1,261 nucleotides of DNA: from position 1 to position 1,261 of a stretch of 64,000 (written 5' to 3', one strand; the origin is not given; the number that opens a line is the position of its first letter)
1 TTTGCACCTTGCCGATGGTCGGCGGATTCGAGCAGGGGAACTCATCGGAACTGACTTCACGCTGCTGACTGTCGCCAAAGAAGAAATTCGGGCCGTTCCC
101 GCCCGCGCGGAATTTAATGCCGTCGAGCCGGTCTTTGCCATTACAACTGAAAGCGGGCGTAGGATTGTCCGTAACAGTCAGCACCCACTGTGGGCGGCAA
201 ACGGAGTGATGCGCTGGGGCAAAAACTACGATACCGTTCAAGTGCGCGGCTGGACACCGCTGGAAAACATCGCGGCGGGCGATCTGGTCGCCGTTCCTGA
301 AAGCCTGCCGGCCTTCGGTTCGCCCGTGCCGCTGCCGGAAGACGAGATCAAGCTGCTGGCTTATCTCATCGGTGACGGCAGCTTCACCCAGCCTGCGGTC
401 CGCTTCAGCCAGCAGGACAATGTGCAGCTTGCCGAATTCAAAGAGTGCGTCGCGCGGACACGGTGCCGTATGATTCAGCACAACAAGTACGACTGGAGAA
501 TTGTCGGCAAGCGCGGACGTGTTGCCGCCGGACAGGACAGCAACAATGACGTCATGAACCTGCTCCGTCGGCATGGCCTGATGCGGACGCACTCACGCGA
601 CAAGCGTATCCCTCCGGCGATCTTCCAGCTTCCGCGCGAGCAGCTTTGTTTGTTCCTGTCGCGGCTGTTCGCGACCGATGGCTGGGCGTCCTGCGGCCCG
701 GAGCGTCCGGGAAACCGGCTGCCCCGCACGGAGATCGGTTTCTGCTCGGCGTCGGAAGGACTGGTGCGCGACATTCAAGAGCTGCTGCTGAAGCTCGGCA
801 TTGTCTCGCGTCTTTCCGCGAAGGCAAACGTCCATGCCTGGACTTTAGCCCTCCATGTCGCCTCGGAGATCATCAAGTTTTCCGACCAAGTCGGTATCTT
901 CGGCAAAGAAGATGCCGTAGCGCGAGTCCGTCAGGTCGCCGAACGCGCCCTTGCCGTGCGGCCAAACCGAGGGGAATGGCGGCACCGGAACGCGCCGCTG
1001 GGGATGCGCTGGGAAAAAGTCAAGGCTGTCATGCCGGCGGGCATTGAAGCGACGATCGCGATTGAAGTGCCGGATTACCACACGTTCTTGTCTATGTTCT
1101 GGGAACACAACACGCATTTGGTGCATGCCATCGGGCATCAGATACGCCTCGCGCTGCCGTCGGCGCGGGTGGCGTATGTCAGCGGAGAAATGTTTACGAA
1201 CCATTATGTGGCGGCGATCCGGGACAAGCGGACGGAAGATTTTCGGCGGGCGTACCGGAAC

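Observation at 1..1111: Intein with a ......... endonuclease splits the Walker-A loop of DnaA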

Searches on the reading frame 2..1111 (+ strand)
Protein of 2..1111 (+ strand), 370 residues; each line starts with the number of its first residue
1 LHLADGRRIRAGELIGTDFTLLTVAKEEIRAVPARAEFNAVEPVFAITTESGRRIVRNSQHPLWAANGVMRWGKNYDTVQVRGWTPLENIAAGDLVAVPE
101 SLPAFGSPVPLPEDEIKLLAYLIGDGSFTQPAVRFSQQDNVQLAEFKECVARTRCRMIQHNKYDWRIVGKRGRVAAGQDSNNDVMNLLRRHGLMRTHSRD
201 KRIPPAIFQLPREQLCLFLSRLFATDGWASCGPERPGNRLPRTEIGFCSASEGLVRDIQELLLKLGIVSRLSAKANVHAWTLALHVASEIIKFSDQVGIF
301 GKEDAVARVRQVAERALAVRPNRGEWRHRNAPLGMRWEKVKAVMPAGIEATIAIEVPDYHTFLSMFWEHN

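Call 4: search_protein_families(library=ncbifam, proteins=[window:2-1111:+], max_evalue=0.1)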
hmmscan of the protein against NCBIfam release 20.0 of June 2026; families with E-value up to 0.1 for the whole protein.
window:2-1111:+ (370 aa): 9 families
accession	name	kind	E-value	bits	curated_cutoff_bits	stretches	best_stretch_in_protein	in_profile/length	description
NF005852.0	PRK07773.1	equivalog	3.4e-35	121.6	780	1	3-312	407-708/886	replicative DNA helicase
NF038098.1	GyrA_w_intein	exception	7e-12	44.1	1850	1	41-305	171-419/1232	intein-containing DNA gyrase subunit A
NF007072.0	PRK09519.1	equivalog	2.7e-11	42.6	1024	1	64-270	311-511/790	intein-containing recombinase RecA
NF045703.1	rSAM_Tes_intein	exception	1.4e-08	33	1700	1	116-272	372-513/1040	tetraether lipid synthase Tes, intein-containing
NF006207.0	PRK08332.1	equivalog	4.7e-07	27.4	2400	1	81-274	970-1146/1684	vitamin B12-dependent ribonucleotide reductase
NF011418.0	PRK14845.1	equivalog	0.0017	16.2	756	1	81-310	115-312/1049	translation initiation factor IF-2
NF011303.0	PRK14715.1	equivalog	0.0019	15.3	1585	1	197-278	1196-1269/1627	DNA-directed DNA polymerase II large subunit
NF038162.1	RtcB_rel_intein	exception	0.017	13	1150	0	26-79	132-187/961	intein-containing RtcB family protein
NF052258.1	SGM_3592_fam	equivalog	0.074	13.4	70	0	303-340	39-76/93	SGM_3592 family protein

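Call 5: search_solved_structures(query=window:2-1111:+, max_evalue=1, show_alignments=3)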
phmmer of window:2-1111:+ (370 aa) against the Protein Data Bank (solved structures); distinct sequences matched with E-value up to 1: 4.
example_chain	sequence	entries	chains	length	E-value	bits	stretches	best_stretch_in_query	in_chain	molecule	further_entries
4o1r_A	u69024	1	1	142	0.017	17.5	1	26-71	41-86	Replicative DNA helicase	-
2imz_A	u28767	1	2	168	0.11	14.9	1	63-123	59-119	Endonuclease PI-MtuI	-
9e5c_7d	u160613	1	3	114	0.38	13.1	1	179-229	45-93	TbDC13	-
1dq3_A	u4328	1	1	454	0.38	13.1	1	190-298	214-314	ENDONUCLEASE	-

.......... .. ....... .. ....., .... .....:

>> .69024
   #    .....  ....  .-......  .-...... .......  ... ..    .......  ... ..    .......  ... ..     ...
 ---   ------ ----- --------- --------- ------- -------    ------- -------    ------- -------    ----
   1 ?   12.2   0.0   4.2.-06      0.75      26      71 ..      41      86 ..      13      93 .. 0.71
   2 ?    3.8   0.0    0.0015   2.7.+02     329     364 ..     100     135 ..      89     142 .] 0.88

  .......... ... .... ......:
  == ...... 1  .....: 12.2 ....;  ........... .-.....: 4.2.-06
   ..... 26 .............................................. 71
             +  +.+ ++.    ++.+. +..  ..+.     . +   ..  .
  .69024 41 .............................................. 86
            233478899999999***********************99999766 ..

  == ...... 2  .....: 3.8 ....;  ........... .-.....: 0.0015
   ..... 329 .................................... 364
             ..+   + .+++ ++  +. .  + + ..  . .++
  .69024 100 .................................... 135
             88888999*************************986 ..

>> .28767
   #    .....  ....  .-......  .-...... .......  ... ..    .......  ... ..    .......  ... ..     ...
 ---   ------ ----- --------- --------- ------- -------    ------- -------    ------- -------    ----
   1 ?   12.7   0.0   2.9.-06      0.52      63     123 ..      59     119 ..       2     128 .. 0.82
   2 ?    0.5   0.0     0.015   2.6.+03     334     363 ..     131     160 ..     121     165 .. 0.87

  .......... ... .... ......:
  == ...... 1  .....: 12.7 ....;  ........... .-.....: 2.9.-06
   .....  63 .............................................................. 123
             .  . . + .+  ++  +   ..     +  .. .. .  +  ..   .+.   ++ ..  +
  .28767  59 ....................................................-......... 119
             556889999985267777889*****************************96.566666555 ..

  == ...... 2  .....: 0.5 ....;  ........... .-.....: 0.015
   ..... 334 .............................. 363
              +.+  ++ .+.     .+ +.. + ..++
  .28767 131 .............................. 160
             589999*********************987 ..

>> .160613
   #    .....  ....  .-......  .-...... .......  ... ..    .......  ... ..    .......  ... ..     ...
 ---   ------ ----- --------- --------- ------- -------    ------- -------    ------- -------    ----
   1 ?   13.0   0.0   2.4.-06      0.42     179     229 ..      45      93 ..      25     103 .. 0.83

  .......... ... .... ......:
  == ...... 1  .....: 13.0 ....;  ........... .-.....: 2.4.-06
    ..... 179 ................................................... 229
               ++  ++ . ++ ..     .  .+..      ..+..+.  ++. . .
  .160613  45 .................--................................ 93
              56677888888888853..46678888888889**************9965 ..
